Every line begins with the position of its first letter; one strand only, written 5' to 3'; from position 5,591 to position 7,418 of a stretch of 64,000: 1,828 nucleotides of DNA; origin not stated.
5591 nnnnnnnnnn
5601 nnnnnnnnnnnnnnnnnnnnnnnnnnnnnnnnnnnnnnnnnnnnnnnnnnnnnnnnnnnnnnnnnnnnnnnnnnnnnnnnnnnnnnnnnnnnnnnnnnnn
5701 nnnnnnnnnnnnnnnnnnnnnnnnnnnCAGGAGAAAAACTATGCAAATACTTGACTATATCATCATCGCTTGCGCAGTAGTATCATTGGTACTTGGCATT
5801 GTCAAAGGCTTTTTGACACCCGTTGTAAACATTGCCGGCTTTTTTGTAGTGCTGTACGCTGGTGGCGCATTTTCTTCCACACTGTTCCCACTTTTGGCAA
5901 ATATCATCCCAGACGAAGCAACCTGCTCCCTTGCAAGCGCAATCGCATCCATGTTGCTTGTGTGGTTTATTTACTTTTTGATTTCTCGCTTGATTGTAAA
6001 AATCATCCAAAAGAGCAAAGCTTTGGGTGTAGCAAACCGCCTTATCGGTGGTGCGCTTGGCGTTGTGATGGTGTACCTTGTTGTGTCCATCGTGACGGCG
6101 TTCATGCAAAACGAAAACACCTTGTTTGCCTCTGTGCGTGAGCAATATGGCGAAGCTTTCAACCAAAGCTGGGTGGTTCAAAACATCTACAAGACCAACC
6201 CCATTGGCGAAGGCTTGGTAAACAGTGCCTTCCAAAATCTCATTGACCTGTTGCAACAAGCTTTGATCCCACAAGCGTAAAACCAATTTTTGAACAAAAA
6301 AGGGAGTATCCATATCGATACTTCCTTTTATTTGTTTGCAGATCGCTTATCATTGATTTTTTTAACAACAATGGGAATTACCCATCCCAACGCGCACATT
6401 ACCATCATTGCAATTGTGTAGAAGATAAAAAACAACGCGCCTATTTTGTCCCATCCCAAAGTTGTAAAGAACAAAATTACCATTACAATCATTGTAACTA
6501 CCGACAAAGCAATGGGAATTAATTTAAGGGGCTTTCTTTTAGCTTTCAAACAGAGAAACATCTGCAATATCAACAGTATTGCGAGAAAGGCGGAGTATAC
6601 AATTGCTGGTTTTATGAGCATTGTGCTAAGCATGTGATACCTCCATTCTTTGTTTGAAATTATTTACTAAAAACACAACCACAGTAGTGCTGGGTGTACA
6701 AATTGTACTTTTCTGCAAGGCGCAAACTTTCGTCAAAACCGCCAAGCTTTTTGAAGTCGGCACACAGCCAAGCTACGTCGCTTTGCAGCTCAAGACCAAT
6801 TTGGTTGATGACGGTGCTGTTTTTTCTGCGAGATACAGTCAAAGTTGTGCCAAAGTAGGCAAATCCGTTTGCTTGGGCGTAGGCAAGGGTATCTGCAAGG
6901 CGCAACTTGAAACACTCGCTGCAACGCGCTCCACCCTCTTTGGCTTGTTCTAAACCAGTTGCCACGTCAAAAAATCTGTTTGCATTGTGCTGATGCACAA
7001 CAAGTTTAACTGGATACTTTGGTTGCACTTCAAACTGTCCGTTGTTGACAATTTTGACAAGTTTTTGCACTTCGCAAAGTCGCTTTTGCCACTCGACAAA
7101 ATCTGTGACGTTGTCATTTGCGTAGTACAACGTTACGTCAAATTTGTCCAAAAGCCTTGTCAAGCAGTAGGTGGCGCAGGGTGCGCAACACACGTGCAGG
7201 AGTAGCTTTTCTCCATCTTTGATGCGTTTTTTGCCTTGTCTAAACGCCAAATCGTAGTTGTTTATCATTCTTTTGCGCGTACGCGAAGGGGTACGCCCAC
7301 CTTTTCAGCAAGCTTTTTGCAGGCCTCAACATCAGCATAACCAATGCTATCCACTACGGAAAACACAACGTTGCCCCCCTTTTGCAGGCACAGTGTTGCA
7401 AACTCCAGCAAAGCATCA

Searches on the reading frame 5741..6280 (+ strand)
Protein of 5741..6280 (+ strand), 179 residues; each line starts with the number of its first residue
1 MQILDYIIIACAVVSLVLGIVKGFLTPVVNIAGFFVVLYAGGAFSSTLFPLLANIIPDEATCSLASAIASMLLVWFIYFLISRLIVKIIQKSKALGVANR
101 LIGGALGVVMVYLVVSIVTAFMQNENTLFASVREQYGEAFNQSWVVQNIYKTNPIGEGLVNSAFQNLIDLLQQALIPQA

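Call 29: search_protein_families(library=pfam, proteins=[window:5741-6280:+])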
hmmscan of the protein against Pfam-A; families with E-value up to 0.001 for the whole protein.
window:5741-6280:+ (179 aa): 1 family
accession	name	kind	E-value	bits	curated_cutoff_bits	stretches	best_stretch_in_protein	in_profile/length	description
PF02674.22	Colicin_V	-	2.9e-20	73.2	29.3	1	4-124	1-120/144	Colicin V production protein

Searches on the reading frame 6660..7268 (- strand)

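Call 29: search_protein_families(library=pfam, proteins=[window:6660-7268:-])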
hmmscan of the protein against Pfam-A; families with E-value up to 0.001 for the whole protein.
window:6660-7268:- (202 aa): 1 family
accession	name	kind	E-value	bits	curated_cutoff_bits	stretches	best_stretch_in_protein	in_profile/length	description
PF02677.20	QueH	-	4.5e-53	180.4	23.5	1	22-202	1-173/175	Epoxyqueuosine reductase QueH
